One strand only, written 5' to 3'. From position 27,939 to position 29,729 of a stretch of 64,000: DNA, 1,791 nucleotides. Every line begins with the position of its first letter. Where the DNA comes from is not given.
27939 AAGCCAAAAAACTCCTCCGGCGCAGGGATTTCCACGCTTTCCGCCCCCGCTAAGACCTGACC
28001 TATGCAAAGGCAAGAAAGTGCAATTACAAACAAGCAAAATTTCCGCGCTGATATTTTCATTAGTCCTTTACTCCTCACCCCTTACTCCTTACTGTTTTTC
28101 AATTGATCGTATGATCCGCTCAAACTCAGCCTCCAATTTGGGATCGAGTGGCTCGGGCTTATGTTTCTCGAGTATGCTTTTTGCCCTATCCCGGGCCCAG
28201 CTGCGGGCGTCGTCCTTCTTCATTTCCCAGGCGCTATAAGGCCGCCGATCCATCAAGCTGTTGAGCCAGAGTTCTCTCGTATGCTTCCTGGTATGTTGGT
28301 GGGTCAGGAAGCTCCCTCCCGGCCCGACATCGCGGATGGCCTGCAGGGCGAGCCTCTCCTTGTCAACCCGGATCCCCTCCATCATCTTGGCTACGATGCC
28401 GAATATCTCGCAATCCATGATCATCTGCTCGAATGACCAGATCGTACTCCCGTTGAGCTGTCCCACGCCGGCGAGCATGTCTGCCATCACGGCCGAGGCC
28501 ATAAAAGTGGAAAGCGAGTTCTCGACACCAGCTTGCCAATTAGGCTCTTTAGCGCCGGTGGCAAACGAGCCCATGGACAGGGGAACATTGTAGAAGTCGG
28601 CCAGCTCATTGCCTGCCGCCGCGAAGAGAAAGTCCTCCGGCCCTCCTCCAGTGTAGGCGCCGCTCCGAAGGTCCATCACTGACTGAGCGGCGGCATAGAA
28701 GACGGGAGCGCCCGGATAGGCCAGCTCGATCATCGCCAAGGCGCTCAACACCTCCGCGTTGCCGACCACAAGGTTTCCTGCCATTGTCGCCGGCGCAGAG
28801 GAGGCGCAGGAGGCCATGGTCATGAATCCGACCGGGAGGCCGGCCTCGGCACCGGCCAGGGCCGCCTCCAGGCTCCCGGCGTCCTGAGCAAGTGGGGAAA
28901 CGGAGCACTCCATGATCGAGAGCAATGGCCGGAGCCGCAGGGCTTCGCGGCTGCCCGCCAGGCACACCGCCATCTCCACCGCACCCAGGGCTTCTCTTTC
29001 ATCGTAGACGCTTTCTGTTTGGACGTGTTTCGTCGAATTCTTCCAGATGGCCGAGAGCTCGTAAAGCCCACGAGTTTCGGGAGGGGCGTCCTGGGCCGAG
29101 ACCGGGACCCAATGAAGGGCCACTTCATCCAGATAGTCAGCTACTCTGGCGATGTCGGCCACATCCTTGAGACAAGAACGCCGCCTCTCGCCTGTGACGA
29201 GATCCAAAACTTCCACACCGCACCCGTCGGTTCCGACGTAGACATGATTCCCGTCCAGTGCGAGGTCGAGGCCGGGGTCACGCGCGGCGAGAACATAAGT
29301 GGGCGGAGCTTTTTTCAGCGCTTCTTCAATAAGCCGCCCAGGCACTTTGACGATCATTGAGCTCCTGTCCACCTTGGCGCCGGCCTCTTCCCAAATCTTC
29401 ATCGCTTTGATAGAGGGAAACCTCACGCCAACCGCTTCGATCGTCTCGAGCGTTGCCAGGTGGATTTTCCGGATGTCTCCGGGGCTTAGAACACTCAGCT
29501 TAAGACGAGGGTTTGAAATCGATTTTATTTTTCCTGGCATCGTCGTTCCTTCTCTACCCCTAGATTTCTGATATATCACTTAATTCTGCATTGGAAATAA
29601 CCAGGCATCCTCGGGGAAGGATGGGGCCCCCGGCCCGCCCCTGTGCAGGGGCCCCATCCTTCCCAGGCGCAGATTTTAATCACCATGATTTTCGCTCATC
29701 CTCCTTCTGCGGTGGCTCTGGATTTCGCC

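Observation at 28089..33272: Non-pyrrolysine MttB-family methyltransferase embedded in a peptidase/permease operon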

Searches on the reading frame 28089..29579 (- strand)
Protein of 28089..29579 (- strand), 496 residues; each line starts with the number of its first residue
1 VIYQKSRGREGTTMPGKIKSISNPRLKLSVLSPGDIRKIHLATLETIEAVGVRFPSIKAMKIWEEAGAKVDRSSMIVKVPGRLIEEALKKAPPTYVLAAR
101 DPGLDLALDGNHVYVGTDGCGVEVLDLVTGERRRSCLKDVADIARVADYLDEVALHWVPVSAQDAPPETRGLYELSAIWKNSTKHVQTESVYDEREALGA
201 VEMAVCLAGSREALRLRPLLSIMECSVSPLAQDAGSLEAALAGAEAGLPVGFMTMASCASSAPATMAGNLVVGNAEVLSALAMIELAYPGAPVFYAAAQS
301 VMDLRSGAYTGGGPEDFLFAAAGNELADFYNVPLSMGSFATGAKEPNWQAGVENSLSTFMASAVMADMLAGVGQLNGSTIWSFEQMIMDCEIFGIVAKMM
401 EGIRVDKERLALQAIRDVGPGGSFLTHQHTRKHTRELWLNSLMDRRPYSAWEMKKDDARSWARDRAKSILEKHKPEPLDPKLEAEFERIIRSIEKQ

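Call 3: search_protein_families(library=pfam, proteins=[window:28089-29579:-])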
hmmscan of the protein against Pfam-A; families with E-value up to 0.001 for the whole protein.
window:28089-29579:- (496 aa): 1 family
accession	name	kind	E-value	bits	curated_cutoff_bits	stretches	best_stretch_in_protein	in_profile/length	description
PF06253.16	MTTB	-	4e-86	289.5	25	1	8-489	11-491/500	Trimethylamine methyltransferase (MTTB)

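Call 4: search_protein_families(library=ncbifam, proteins=[window:28089-29579:-])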
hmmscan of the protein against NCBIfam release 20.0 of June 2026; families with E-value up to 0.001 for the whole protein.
window:28089-29579:- (496 aa): 1 family
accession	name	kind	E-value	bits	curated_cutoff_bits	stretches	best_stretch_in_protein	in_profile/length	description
TIGR02369.2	trimeth_pyl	equivalog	3.1e-129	431.5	525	1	27-493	2-468/469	[trimethylamine--corrinoid protein] Co-methyltransferase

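Call 12: find_homologous_proteins(query=window:28089-29579:-, max_evalue=1e-20)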
Query window:28089-29579:- (496 aa): 3476 proteins with E <= 1e-20 among 8000 candidates; the best 120 are listed.
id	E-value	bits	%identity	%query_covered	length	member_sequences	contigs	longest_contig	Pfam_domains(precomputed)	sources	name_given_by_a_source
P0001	0.0e+0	1013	93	97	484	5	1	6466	PF06253.17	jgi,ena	-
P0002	3.4e-264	895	80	97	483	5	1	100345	PF06253.17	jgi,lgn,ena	-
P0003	4.6e-257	871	78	97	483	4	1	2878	PF06253.17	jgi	jgi:trimethylamine--corrinoid protein Co-methyltransferase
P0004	1.1e-253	860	76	98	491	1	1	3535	PF06253.17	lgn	-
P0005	8.3e-253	857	79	97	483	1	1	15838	PF06253.17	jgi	jgi:trimethylamine--corrinoid protein Co-methyltransferase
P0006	5.3e-252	855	77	97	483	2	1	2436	PF06253.17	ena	-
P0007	8.0e-251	851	77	97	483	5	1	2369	PF06253.17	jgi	-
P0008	3.9e-249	845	77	97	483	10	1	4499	PF06253.17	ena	-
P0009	5.3e-248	841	76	97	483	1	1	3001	PF06253.17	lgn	-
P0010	3.5e-247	839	76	97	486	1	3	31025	PF06253.17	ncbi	-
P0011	5.2e-247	838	75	97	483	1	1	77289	PF06253.17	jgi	-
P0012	6.1e-247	838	76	97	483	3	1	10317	PF06253.17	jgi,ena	-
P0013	1.2e-246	837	76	97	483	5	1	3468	PF06253.17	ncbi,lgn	-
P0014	3.1e-246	836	75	97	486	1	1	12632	PF06253.17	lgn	-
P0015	1.3e-245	834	75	97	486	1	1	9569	PF06253.17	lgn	-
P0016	2.9e-245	832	76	97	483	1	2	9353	PF06253.17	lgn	-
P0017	3.0e-245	832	76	97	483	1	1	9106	PF06253.17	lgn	-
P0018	4.0e-245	832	74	97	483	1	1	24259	PF06253.17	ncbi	-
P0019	5.1e-245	832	77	97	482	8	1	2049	PF06253.17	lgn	-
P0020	9.2e-245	831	75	97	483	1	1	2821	PF06253.17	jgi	jgi:trimethylamine--corrinoid protein Co-methyltransferase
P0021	9.9e-245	831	75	97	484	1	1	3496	PF06253.17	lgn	-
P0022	1.9e-244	830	75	97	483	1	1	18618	PF06253.17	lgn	-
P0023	2.0e-244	830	76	97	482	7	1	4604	PF06253.17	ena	-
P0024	9.8e-244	827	74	97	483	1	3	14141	PF06253.17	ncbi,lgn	-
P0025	1.2e-243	827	75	97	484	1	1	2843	PF06253.17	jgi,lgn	jgi:trimethylamine--corrinoid protein Co-methyltransferase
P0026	1.1e-242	824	75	96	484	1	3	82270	PF06253.17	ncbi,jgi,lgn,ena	-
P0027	1.1e-242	824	76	97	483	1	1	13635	PF06253.17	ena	-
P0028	1.4e-242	824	75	97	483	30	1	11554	PF06253.17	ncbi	-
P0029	2.3e-242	823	76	97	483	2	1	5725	PF06253.17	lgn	-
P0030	2.6e-242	823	74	97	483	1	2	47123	PF06253.17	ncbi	-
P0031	2.7e-242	823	76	97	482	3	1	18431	PF06253.17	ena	-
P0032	2.8e-242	823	75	97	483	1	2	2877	PF06253.17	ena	-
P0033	1.1e-241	821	75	97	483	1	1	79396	PF06253.17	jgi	jgi:trimethylamine---corrinoid protein Co-methyltransferase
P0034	2.5e-241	819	74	97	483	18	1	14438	PF06253.17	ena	-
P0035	6.1e-241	818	74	97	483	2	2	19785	PF06253.17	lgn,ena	-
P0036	7.2e-241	818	75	97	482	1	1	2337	PF06253.17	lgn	-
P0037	1.6e-240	817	75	97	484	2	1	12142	PF06253.17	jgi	-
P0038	2.1e-240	816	75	97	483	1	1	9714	PF06253.17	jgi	-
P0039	2.6e-240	816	75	97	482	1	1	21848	PF06253.17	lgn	-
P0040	3.3e-240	816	74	97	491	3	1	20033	PF06253.17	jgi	-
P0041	3.6e-240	816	74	97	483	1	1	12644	PF06253.17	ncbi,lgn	ncbi:MAG: trimethylamine methyltransferase family protein [Candidatus Aminicenantes bacterium]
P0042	4.7e-240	815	73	97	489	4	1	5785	PF06253.17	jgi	-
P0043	5.1e-240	815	75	97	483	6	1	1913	PF06253.17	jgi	-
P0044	6.7e-240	815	74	96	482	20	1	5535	PF06253.17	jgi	-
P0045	1.4e-239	814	75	97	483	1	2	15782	PF06253.17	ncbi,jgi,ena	-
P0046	1.5e-239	814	73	97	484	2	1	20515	PF06253.17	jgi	-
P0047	1.8e-239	813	75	97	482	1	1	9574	PF06253.17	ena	-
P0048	3.9e-239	812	75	96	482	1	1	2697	PF06253.17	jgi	-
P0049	5.1e-239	812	73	97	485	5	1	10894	PF06253.17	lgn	-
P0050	6.0e-239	812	74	97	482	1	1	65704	PF06253.17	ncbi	-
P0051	7.6e-239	811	73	97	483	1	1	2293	PF06253.17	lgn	-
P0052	8.1e-239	811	75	96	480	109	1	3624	PF06253.17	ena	-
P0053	8.9e-239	811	75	97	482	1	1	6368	PF06253.17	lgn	-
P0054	1.2e-238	811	73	95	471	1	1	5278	PF06253.17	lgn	-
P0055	1.4e-238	810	73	97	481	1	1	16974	PF06253.17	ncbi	-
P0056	1.5e-238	810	74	97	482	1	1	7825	PF06253.17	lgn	-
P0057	4.1e-238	809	73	97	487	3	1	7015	PF06253.17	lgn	-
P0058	4.7e-238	809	74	97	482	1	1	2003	PF06253.17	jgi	jgi:trimethylamine--corrinoid protein Co-methyltransferase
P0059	5.1e-238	809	74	97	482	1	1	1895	PF06253.17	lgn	-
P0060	5.2e-238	808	74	97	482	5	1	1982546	PF06253.17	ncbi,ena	-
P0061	5.7e-238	808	76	96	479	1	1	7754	PF06253.17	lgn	-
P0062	8.1e-238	808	73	97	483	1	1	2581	PF06253.17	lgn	-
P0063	9.8e-238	808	74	97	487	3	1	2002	PF06253.17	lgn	-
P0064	1.1e-237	807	74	97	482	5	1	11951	PF06253.17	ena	-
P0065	1.3e-237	807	72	97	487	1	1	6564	PF06253.17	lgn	-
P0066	1.7e-237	807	72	97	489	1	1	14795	PF06253.17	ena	-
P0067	1.9e-237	807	73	97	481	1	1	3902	PF06253.17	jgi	jgi:trimethylamine--corrinoid protein Co-methyltransferase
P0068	2.2e-237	806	72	97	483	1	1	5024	PF06253.17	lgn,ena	-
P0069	2.8e-237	806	72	97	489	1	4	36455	PF06253.17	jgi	jgi:trimethylamine--corrinoid protein Co-methyltransferase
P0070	3.1e-237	806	73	97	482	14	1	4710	PF06253.17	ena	-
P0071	3.8e-237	806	74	96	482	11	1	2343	PF06253.17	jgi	-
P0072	4.8e-237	805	74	97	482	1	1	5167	PF06253.17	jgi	jgi:trimethylamine--corrinoid protein Co-methyltransferase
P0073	4.9e-237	805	74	97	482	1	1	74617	PF06253.17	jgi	jgi:trimethylamine--corrinoid protein Co-methyltransferase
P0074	5.8e-237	805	73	97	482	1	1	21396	PF06253.17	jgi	jgi:trimethylamine--corrinoid protein Co-methyltransferase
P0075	6.8e-237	805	74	96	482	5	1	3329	PF06253.17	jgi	jgi:trimethylamine--corrinoid protein Co-methyltransferase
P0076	1.2e-236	804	73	97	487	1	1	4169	PF06253.17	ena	-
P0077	1.3e-236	804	73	97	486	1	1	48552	PF06253.17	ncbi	ncbi:trimethylamine methyltransferase family protein [Acidobacteriota bacterium]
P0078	1.7e-236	804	73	97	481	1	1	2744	PF06253.17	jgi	jgi:trimethylamine--corrinoid protein Co-methyltransferase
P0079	2.1e-236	803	74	97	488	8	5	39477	PF06253.17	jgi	jgi:trimethylamine--corrinoid protein Co-methyltransferase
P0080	2.2e-236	803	73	97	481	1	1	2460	PF06253.17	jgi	jgi:trimethylamine--corrinoid protein Co-methyltransferase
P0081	2.7e-236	803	74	97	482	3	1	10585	PF06253.17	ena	-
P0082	2.7e-236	803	73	97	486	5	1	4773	PF06253.17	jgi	-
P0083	3.8e-236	802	73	97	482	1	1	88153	PF06253.17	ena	-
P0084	4.0e-236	802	73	97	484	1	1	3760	PF06253.17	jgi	jgi:trimethylamine--corrinoid protein Co-methyltransferase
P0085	4.2e-236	802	73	97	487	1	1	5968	PF06253.17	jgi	-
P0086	4.2e-236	802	73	97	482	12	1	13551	PF06253.17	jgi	-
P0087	4.7e-236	802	73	97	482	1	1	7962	PF06253.17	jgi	jgi:trimethylamine--corrinoid protein Co-methyltransferase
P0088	5.4e-236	802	73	97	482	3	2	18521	PF06253.17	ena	-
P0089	5.5e-236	802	73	96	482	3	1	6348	PF06253.17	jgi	jgi:trimethylamine--corrinoid protein Co-methyltransferase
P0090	5.6e-236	802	72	97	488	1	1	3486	PF06253.17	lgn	-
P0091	6.3e-236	802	74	97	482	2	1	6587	PF06253.17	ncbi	-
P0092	6.4e-236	802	71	97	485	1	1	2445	PF06253.17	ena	-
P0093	6.7e-236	802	73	97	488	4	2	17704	PF06253.17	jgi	jgi:trimethylamine--corrinoid protein Co-methyltransferase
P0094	7.7e-236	801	73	96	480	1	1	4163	PF06253.17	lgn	-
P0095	7.9e-236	801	74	96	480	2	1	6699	PF06253.17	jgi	-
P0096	8.7e-236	801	73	98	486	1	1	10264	PF06253.17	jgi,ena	-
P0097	9.8e-236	801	72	98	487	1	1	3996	PF06253.17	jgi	jgi:trimethylamine--corrinoid protein Co-methyltransferase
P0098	1.1e-235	801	72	97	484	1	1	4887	PF06253.17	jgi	jgi:trimethylamine--corrinoid protein Co-methyltransferase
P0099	1.2e-235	801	73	97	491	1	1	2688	PF06253.17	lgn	-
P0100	1.2e-235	801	74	97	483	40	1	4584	PF06253.17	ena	-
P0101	1.5e-235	800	73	97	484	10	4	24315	PF06253.17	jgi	jgi:trimethylamine--corrinoid protein Co-methyltransferase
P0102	1.6e-235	800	73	97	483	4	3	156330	PF06253.17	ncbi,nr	ncbi:MAG: trimethylamine methyltransferase family protein [candidate division KSB1 bacterium]|nr:tri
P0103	1.8e-235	800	71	97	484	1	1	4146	PF06253.17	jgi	-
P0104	1.9e-235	800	73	97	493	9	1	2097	PF06253.17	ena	-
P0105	3.6e-235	799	72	97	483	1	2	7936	PF06253.17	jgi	jgi:trimethylamine--corrinoid protein Co-methyltransferase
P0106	3.8e-235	799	72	97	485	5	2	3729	PF06253.17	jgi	jgi:trimethylamine--corrinoid protein Co-methyltransferase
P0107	1.3e-234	797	73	97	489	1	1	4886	PF06253.17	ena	-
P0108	1.6e-234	797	74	96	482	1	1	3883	PF06253.17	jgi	jgi:trimethylamine--corrinoid protein Co-methyltransferase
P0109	2.0e-234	797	73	97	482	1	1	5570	PF06253.17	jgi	jgi:trimethylamine--corrinoid protein Co-methyltransferase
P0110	2.8e-234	796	73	96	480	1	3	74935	PF06253.17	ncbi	ncbi:MAG: trimethylamine methyltransferase family protein [Chloroflexia bacterium]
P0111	2.9e-234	796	72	97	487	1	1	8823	PF06253.17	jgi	jgi:trimethylamine--corrinoid protein Co-methyltransferase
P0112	4.0e-234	796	72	97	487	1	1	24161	PF06253.17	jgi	jgi:trimethylamine--corrinoid protein Co-methyltransferase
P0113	4.9e-234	795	73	96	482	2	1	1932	PF06253.17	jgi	-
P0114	5.0e-234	795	72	97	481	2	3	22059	PF06253.17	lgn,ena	-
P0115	6.2e-234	795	72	97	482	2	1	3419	PF06253.17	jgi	jgi:trimethylamine---corrinoid protein Co-methyltransferase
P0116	7.9e-234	795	73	96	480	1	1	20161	PF06253.17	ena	-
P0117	8.0e-234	795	73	97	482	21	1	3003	PF06253.17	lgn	-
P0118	9.9e-234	794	72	97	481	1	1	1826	PF06253.17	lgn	-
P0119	1.1e-233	794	72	97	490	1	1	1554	PF06253.17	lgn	-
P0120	1.1e-233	794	74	97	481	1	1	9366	PF06253.17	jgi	jgi:trimethylamine---corrinoid protein Co-methyltransferase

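Call 13: search_solved_structures(query=window:28089-29579:-, show_alignments=3)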
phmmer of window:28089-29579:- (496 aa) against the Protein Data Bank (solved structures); distinct sequences matched with E-value up to 0.001: 5.
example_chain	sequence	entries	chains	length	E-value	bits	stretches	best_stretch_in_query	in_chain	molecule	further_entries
9yce_A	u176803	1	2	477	3.2e-71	243.7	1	27-491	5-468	Glycine betaine methyltransferase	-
2qne_A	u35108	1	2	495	3.3e-71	243.6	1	27-491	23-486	Putative methyltransferase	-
7xcl_A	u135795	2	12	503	4.6e-70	239.8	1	27-494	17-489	Trimethylamine methyltransferase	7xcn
7xcm_A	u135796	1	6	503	5.5e-70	239.6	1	27-494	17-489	Trimethylamine methyltransferase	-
4yyc_A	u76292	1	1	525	1.3e-35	126.2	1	35-490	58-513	Putative trimethylamine methyltransferase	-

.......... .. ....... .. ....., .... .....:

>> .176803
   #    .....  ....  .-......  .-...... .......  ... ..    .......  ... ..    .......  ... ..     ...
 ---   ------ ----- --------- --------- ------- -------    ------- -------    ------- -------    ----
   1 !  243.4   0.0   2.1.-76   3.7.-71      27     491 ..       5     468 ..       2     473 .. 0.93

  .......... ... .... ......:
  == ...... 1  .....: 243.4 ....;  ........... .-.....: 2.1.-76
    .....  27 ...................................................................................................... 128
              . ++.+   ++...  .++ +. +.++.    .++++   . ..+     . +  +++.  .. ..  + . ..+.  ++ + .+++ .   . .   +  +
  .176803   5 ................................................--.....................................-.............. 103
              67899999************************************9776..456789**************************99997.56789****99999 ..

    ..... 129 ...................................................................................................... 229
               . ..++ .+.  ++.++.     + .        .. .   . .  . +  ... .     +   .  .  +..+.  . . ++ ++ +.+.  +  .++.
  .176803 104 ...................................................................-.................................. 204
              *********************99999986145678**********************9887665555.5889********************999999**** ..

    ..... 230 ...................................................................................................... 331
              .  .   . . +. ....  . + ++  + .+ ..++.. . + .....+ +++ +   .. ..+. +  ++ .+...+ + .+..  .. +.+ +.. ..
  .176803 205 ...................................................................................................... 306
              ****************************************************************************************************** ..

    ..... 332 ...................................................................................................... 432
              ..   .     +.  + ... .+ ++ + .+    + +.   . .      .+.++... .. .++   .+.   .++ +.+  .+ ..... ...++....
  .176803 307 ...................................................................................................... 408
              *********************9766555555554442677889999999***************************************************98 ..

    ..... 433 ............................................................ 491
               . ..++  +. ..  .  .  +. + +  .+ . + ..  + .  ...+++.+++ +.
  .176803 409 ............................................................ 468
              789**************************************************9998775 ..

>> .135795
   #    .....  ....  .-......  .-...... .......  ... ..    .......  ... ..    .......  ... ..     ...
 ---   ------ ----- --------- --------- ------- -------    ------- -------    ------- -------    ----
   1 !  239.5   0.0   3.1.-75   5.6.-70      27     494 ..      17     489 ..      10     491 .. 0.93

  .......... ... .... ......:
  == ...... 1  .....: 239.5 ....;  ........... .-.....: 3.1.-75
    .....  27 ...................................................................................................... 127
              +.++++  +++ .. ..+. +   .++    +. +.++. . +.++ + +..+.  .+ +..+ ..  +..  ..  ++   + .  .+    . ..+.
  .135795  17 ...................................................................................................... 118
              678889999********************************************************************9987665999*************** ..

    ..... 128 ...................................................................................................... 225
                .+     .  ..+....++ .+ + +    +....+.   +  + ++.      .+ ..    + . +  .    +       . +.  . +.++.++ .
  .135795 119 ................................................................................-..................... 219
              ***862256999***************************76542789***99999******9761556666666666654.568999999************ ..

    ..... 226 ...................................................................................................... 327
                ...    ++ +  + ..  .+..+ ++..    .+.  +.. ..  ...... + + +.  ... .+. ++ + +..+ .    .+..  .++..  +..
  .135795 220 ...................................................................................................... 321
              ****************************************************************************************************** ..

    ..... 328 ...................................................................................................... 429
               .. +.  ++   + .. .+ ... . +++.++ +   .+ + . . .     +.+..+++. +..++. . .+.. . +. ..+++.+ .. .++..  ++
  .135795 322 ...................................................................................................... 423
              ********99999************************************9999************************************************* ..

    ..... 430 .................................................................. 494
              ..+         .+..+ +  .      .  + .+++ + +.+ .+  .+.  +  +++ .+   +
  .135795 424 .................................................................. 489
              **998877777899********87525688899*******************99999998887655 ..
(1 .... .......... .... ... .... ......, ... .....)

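Call 15: find_encoding_contigs(protein=P0002, flank=10000, max_places=3)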
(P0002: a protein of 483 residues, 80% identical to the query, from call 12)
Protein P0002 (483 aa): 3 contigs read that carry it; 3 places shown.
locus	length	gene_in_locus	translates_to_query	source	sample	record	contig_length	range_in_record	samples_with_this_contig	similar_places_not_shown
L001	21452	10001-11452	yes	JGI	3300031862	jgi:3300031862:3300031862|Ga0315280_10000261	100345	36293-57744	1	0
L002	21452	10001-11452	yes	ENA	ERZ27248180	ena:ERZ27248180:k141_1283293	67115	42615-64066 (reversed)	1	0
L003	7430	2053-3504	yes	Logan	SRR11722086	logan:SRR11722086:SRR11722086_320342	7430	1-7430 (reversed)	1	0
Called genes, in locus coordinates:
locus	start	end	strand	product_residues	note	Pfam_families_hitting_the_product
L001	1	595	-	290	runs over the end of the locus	-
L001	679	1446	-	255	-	PF01144:CoA_trans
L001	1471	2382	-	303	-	PF01144:CoA_trans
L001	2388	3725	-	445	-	PF00202:Aminotran_3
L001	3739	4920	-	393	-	PF00108:Thiolase_N, PF00109:ketoacyl-synt (weak), PF02803:Thiolase_C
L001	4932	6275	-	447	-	PF00202:Aminotran_3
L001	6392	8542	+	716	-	PF02225:PA (weak), PF04389:Peptidase_M28, PF04253:TFR_dimer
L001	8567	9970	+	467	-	PF00324:AA_permease, PF13520:AA_permease_2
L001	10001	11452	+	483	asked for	PF06253:MTTB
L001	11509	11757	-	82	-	PF00171:Aldedh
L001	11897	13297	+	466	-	PF00884:Sulfatase, PF01663:Phosphodiest, PF16347:SGSH_C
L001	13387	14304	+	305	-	PF00005:ABC_tran, PF13304:AAA_21, PF27102:NodI_C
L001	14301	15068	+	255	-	PF01061:ABC2_membrane, PF12698:ABC2_membrane_3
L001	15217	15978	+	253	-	PF01936:NYN, PF12872:OST-HTH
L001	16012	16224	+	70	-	PF00795:CN_hydrolase (weak)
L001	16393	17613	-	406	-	PF00270:DEAD, PF04851:ResIII (weak), PF00271:Helicase_C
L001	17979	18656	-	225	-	PF01663:Phosphodiest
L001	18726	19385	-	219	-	PF01663:Phosphodiest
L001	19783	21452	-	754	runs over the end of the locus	-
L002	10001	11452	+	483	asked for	PF06253:MTTB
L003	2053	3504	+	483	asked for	PF06253:MTTB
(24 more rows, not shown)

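Call 16: find_encoding_contigs(protein=P0102, flank=10000, max_places=3)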
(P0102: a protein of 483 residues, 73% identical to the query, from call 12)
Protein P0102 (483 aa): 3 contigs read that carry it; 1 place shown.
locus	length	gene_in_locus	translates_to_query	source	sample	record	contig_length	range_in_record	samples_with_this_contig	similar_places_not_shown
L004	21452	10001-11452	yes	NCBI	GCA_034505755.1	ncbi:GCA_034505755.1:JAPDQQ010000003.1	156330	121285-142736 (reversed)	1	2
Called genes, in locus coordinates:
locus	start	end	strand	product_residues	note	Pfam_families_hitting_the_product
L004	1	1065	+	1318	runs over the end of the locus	PF08448:PAS_4, PF00989:PAS, PF08448:PAS_4, PF13426:PAS_9, PF13185:GAF_2, PF00512:HisKA, PF02518:HATPase_c, PF00072:Response_reg, +5 more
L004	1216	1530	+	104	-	-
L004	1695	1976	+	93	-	-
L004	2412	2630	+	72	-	PF00512:HisKA (weak)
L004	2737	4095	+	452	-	PF00072:Response_reg, PF00158:Sigma54_activat, PF13191:AAA_16 (weak), PF14532:Sigma54_activ_2, PF00004:AAA (weak), PF07728:AAA_5, PF25601:AAA_lid_14, PF02954:HTH_8, +1 more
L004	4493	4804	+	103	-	-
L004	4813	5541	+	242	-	PF01476:LysM (faint)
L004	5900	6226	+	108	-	-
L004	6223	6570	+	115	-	PF20126:TumE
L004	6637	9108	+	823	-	PF10282:Lactonase (faint), PF21783:YNCE (faint), PF23414:Beta-prop_EML_2 (faint), PF08450:SGL (faint), PF25174:Beta-prop_THOC3 (weak), PF22494:choice_anch_I (faint), PF04185:Phosphoesterase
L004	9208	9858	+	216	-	PF02607:B12-binding_2, PF02310:B12-binding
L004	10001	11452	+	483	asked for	PF06253:MTTB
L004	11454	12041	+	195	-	-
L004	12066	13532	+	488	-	PF06253:MTTB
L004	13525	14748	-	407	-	PF10043:DUF2279 (weak)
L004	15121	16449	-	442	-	PF01436:NHL (weak)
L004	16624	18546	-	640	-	PF01541:GIY-YIG, PF27096:UvrC_M, PF02151:UVR, PF22920:UvrC_RNaseH, PF08459:UvrC_RNaseH_dom, PF00633:HHH (faint), PF12826:HHH_2 (weak), PF14520:HHH_5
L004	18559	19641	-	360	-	PF12784:PDDEXK_2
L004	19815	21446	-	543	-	PF04675:DNA_ligase_A_N, PF01068:DNA_ligase_A_M, PF04679:DNA_ligase_A_C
